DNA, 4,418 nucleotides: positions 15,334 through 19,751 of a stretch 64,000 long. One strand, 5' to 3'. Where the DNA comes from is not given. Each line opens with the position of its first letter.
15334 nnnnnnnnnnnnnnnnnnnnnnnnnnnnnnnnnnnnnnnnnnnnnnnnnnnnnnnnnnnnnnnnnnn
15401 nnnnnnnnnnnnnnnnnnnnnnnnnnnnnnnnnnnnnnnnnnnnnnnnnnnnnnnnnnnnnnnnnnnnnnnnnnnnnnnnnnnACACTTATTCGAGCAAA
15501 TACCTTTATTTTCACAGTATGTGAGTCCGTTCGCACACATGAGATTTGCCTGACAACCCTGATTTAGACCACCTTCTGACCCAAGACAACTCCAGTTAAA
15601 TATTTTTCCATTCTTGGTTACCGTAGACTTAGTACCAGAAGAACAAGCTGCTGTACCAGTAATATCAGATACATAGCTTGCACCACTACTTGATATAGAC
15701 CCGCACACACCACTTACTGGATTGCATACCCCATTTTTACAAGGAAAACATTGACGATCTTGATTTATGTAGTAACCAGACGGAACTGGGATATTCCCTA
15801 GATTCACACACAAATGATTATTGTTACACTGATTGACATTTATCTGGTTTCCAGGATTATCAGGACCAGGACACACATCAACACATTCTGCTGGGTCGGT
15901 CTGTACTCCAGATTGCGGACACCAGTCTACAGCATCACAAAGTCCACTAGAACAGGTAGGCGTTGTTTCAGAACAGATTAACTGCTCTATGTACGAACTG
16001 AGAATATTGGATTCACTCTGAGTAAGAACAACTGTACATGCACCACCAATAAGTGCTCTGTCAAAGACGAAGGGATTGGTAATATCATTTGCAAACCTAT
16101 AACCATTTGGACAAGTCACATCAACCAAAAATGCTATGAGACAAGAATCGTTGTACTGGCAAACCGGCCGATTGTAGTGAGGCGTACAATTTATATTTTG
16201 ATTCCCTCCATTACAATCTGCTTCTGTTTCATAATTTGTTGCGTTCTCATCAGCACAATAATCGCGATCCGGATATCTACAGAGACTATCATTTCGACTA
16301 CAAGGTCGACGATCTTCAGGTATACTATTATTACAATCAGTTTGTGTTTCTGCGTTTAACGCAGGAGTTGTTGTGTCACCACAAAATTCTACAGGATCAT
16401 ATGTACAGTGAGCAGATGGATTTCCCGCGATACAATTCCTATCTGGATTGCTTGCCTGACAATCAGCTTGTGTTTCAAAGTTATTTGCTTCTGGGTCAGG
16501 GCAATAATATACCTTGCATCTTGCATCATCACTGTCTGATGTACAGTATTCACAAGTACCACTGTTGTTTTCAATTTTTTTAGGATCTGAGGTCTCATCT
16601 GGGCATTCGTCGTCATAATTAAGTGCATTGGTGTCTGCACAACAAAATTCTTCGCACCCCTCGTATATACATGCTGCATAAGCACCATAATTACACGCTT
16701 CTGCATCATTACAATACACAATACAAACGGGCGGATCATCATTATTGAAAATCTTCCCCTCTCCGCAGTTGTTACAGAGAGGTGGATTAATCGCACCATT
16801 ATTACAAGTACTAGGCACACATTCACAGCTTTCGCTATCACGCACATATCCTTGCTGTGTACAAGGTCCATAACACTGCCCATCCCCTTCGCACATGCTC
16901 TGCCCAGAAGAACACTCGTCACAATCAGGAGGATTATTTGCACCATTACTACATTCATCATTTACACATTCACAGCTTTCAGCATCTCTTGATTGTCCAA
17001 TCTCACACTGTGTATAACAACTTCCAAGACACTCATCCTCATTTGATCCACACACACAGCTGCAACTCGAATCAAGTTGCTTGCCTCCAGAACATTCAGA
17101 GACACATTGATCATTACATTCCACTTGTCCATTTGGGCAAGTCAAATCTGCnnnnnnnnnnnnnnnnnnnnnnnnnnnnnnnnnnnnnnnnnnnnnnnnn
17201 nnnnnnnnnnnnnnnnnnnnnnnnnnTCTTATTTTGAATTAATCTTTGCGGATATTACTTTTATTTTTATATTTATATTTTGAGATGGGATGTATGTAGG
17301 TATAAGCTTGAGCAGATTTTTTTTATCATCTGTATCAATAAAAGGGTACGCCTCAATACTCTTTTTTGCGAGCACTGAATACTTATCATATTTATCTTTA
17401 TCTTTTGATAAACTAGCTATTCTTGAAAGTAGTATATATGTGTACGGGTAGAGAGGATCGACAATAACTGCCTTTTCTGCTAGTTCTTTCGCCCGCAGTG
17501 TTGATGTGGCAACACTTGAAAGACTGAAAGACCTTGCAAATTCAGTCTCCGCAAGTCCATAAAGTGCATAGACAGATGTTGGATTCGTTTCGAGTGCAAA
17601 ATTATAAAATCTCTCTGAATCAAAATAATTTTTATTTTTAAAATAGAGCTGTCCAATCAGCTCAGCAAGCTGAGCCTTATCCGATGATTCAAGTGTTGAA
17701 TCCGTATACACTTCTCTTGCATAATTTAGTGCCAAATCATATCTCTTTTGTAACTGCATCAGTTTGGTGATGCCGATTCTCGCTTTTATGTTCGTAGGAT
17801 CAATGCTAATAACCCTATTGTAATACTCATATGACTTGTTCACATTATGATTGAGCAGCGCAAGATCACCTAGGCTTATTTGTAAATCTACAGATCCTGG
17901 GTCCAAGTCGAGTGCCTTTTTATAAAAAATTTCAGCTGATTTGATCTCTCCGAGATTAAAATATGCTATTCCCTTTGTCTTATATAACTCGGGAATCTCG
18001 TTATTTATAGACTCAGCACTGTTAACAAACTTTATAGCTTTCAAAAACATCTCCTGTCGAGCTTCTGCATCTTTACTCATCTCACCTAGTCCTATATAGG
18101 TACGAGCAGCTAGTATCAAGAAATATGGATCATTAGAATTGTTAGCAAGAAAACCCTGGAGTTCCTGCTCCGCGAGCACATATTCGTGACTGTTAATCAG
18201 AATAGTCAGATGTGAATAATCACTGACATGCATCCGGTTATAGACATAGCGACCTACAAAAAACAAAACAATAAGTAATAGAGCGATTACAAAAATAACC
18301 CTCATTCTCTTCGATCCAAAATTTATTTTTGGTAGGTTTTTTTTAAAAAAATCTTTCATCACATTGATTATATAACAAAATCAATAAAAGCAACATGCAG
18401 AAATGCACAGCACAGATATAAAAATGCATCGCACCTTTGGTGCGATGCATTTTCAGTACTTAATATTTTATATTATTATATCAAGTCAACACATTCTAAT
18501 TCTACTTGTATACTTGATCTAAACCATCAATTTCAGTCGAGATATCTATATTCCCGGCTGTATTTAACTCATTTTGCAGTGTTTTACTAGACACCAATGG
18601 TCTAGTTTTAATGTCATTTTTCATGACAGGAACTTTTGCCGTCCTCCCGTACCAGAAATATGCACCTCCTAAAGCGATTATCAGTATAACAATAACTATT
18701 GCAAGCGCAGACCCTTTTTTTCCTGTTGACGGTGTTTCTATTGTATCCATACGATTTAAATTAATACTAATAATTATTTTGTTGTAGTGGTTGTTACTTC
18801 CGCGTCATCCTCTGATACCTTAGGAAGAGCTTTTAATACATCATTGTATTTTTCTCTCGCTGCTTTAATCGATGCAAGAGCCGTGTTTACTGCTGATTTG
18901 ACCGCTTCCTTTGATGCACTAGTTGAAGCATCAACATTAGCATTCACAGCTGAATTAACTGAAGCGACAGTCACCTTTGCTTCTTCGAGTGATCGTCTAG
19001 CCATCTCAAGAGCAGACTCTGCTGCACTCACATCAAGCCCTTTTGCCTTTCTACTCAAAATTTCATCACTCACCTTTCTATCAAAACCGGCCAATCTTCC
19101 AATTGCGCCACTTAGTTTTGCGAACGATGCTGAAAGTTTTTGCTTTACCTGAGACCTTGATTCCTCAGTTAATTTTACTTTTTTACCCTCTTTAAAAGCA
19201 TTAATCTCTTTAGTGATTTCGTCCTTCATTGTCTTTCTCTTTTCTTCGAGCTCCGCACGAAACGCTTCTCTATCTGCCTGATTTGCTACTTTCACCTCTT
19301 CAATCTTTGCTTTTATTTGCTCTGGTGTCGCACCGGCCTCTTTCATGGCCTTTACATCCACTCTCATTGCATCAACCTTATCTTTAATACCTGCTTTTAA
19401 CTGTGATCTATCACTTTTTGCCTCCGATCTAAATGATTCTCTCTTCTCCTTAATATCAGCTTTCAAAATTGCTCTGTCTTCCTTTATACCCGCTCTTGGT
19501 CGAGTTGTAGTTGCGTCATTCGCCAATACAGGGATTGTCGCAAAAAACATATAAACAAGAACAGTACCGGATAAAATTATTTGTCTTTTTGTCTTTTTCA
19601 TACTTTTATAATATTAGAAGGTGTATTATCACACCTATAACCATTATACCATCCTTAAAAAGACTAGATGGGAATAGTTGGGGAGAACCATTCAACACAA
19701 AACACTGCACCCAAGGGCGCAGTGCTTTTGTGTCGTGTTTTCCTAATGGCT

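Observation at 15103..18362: A 707-aa secreted protein with over 100 cysteines, co-transcribed with a TPR protein directly upstream of the type IV pilus genes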

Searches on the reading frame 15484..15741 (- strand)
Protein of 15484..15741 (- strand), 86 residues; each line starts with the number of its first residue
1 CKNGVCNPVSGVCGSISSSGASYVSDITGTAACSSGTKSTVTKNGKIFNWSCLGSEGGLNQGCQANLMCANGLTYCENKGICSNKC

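Call 80: find_homologous_proteins(query=window:15484-15741:-, max_evalue=0.01)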
Query seq(86 aa): 1 candidates shared short words with the query, none scored E <= 0.01.

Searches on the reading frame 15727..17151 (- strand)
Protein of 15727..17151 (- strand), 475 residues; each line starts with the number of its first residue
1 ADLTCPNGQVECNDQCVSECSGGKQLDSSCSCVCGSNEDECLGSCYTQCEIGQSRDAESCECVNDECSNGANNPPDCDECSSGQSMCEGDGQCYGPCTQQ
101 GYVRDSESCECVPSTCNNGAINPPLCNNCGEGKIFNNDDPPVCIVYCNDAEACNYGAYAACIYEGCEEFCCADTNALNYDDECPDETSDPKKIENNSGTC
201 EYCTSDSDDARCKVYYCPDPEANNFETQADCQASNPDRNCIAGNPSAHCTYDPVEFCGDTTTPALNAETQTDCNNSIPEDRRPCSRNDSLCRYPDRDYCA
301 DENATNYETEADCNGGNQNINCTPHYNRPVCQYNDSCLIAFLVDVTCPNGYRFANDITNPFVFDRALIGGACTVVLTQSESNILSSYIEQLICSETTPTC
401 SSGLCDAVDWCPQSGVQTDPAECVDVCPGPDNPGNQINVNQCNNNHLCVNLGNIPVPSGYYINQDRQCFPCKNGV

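Call 72: predict_structure(alignment_id=A5)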
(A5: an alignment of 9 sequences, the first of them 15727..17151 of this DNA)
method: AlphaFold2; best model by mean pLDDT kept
length: 475 residues; sequences in the alignment: 9
mean_pLDDT: 65.7   pTM: 0.28
mean pLDDT of the five models: 65.7, 64.1, 63.3, 59.5, 56.2
residues with pLDDT >= 90: 51; 70-90: 158; 50-70: 150; < 50: 116
segments of 3 or more residues with pLDDT < 50: 72-74, 117-125, 189-199, 335-340, 356-359, 364-374, 394-403, 408-455, 472-475
pLDDT, mean of each block of 10 residues (from residue 1): 73 77 74 78 77 74 65 55 73 72 71 55 51 60 66 66 54 62 56 45 69 88 92 87 87 88 85 89 88 89 87 84 88 55 55 52 46 53 61 46 50 42 39 37 34 50 53 42
secondary structure, 60 per line:
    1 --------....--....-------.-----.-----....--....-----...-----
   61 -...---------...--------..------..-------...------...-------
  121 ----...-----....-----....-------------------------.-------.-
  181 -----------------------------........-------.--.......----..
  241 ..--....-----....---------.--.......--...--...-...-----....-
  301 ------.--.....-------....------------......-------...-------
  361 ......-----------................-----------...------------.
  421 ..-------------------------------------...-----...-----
elements in order: E9-12 E15-18 E38-41 E44-47 E53-55 E62-64 E102-104 E111-113 E133-136 E142-145 E213-217 H228-234 E239-242 H245-248 E254-257 H270-276 E284-286 E296-299 H310-314 E322-325 E338-343 E351-353 E361-366 H378-393 E405-407 E460-462 E468-470

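Call 78: fold_search(model_id=the predicted structure, library=pdb)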
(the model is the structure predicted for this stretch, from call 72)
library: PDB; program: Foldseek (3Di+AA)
matches with E <= 10: 58; with E <= 0.001: 0
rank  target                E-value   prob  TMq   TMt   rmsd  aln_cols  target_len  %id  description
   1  8em4_A                9.5e-02  0.05  0.09  0.02  37.9       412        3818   16  Cryo-EM structure of LRP2 at pH 7.5 (released 2023-02-08)
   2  9i3v_B                3.3e-01  0.07  0.08  0.02  30.1       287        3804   14  Cryo-EM structure of the human LRP2 ectodomain (released 2026-02-04)
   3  1z1y_B                5.4e-01  0.08  0.07  0.13  12.7       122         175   18  Crystal structure of Methylated Pvs25, an ookinete protein from Plasmodium vivax (released 2005-12-06)
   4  6b08_A                6.9e-01  0.08  0.06  0.14  12.7       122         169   18  Crystal structure of Pfs25 in complex with the transmission blocking antibody 1276 (released 2017-11-15)
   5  8jxf_B                7.4e-01  0.05  0.09  0.06  16.7       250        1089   16  rat megalin RAP complex bodyA (released 2024-06-19)
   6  8jxi_A                8.3e-01  0.04  0.07  0.04  15.3       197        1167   18  rat megalin RAP complex wingB (released 2024-06-19)
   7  7p3i_A                1.2e+00  0.08  0.07  0.16  13.2       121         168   23  Crystal structure of human CD40/TNFRSF5 in complex with the anti-CD40 DARPin protein (released 2022-04-06)
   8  7kd6_Q                1.4e+00  0.04  0.08  0.10  12.4       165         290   18  Insulin Receptor L1-CR plus alphaCT fragment in co-complex with Fv 83-7 and single-chain insulin SCI-b (released 2021-10-13)
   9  4xst_E                1.5e+00  0.06  0.08  0.10  10.3       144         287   18  Structure of the endoglycosidase-H treated L1-CR domains of the human insulin receptor in complex with residues 697-71 (released 2015-06-10)
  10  7tyj_A                2.0e+00  0.13  0.06  0.06   9.2        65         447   26  Cryo-EM Structure of insulin receptor-related receptor (IRR) in apo-state captured at pH 7. The 3D refinement was focu (released 2023-02-15)
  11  6vep_K                2.2e+00  0.12  0.07  0.10   7.9        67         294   15  Human insulin in complex with the human insulin microreceptor in turn in complex with Fv 83-7 (released 2020-06-03)
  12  3p5b_L                2.2e+00  0.08  0.06  0.07  10.4        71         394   20  The structure of the LDLR/PCSK9 complex reveals the receptor in an extended conformation (released 2011-10-26)
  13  8jxe_A                2.2e+00  0.06  0.10  0.04   9.7       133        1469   15  rat megalin RAP complex head (released 2024-06-19)
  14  6hn4_F                2.2e+00  0.03  0.07  0.07  16.1       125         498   18  Leucine-zippered human insulin receptor ectodomain with single bound insulin - "lower" membrane-proximal part (released 2018-11-21)
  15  1z1y_A                2.7e+00  0.04  0.07  0.14  13.0       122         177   19  Crystal structure of Methylated Pvs25, an ookinete protein from Plasmodium vivax (released 2005-12-06)
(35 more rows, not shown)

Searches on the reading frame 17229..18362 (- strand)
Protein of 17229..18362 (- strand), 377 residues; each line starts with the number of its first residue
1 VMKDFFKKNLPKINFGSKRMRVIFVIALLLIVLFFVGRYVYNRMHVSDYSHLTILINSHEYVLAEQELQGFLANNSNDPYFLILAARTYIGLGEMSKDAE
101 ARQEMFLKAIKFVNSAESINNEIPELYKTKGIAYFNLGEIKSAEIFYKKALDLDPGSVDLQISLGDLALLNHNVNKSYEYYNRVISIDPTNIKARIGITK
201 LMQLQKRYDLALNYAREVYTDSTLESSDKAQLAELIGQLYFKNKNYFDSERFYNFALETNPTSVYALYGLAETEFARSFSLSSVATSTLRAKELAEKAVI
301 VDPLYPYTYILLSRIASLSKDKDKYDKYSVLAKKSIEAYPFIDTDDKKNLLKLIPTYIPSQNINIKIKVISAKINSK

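Call 4: search_protein_families(library=pfam, proteins=[window:17229-18362:-], max_evalue=1)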
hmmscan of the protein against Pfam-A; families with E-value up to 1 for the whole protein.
window:17229-18362:- (377 aa): 17 families
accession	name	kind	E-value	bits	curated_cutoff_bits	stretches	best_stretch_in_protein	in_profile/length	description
PF00515.34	TPR_1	-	1.1e-15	57.1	27.8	3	125-156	2-33/34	Tetratricopeptide repeat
PF07719.23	TPR_2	-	7.4e-15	54.2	27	3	124-156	1-33/34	Tetratricopeptide repeat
PF13431.12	TPR_17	-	8.3e-12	44.8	24.4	1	146-176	1-31/34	Tetratricopeptide repeat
PF14559.12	TPR_19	-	1.3e-11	45.1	25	2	172-213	5-46/68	Tetratricopeptide repeat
PF13428.12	TPR_14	-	6.7e-10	39.1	23.5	1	124-167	1-44/44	Tetratricopeptide repeat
PF13424.12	TPR_12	-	1e-07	32.5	30.1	1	124-154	45-75/77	Tetratricopeptide repeat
PF13181.12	TPR_8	-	1.1e-07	31.8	25.7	2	129-155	6-32/34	Tetratricopeptide repeat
PF13414.12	TPR_11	-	4.4e-07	29.9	26.8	1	133-167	3-37/42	TPR repeat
PF13432.12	TPR_16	-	3.8e-06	27.7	32.7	1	130-191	3-64/65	Tetratricopeptide repeat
PF21033.3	RMD1-3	-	0.00021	21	26.7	1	32-107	130-208/235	Regulator of microtubule dynamics protein 1-3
PF23914.1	TPR_CcmH_CycH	-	0.00027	21.3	42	1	164-259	56-150/158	Cytochrome c-type biogenesis protein H TPR domain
PF25060.1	ARM_TT21_2nd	-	0.00067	19.6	27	1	107-158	40-90/270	Tetratricopeptide repeat protein 21 second ARM domain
PF12895.13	ANAPC3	-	0.0016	19.1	27.2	0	138-214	3-78/82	Anaphase-promoting complex, cyclosome, subunit 3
PF16918.11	PknG_TPR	-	0.0018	17.6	27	1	130-223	134-226/340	Protein kinase G tetratricopeptide repeat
PF13371.12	TPR_9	-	0.019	15.4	35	1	101-159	6-64/73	Tetratricopeptide repeat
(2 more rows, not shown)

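Call 5: search_protein_families(library=ncbifam, proteins=[window:17229-18362:-], max_evalue=1)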
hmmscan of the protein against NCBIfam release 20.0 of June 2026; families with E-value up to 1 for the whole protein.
window:17229-18362:- (377 aa): 22 families
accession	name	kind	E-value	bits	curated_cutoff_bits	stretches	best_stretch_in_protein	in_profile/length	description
TIGR02917.1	PEP_TPR_lipo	equivalog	1.9e-20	72.4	312.2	3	102-205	443-546/899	XrtA/PEP-CTERM system TPR-repeat protein PrsT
NF040959.1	MamA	equivalog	4.3e-06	26.3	200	1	118-263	30-172/204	magnetosome protein MamA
NF008391.2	PRK11189.1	equivalog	7.3e-06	25.7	250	1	100-222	40-163/297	lipoprotein NlpI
NF009037.0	PRK12370.1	equivalog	9.5e-06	24.3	589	1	78-220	296-434/553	HilA/EilA family virulence transcriptional regulator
NF008520.0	PRK11447.1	equivalog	1.4e-05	23.1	858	1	135-206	362-433/1157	cellulose synthase complex outer membrane protein BcsC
NF033762.1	social_mot_Tgl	equivalog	2.4e-05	23.8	225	1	128-247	35-153/252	social motility TPR repeat lipoprotein Tgl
NF033758.1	gliding_GltE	equivalog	6.5e-05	22.1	225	1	116-213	214-311/411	adventurous gliding motility TPR repeat lipoprotein GltE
NF008756.0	PRK11788.1-4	equivalog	0.00021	20.4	474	1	119-237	175-293/389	lipopolysaccharide assembly protein LapB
TIGR03939.1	PGA_TPR_OMP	equivalog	0.00031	19.1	366.65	1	175-324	103-246/800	poly-beta-1,6 N-acetyl-D-glucosamine export porin PgaA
TIGR02521.1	type_IV_pilW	equivalog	0.00035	20.2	154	1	125-328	32-225/234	type IV pilus biogenesis/stability protein PilW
NF052312.1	T9SS_PorW_SprE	equivalog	0.00076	18.2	250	1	201-261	299-359/716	type IX secretion system periplasmic lipoprotein PorW/SprE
NF047371.1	FlcA_CTERM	equivalog_domain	0.0009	17.8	300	1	83-226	392-541/646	periplasmic flagellar collar protein FlcA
NF008757.0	PRK11788.1-5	equivalog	0.0016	17.7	363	1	114-211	170-265/388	lipopolysaccharide assembly protein LapB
TIGR00990.1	3a0801s09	subfamily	0.0027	16.4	757.25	1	108-184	383-459/615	mitochondrial import receptor subunit TOM70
TIGR02795.1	tol_pal_ybgF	equivalog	0.0038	17.8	90.1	0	48-80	5-37/119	tol-pal system protein YbgF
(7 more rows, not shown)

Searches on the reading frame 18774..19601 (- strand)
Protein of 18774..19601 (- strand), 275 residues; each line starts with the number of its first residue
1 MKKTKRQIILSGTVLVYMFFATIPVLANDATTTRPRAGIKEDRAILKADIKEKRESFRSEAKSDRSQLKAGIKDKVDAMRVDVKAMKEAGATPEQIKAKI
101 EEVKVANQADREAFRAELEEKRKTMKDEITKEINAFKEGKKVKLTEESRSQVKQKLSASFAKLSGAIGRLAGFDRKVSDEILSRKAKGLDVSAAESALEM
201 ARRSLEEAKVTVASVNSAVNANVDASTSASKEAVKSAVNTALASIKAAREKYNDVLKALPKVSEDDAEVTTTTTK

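Call 4: search_protein_families(library=pfam, proteins=[window:18774-19601:-], max_evalue=1)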
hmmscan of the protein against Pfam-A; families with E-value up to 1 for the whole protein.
window:18774-19601:- (275 aa): 4 families
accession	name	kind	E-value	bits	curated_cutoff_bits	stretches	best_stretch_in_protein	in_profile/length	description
PF02861.25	Clp_N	-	0.016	15.8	20.7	0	84-103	32-51/53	Clp amino terminal domain, pathogenicity island component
PF10737.14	GerPC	-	0.081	13.4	22.4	1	89-161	47-115/174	Spore germination protein GerPC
PF11068.13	YlqD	-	0.21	12.4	27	1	141-212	10-79/131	YlqD protein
PF07544.18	Med9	-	0.28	11.7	26.9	1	67-114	26-73/80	RNA polymerase II transcription mediator complex subunit 9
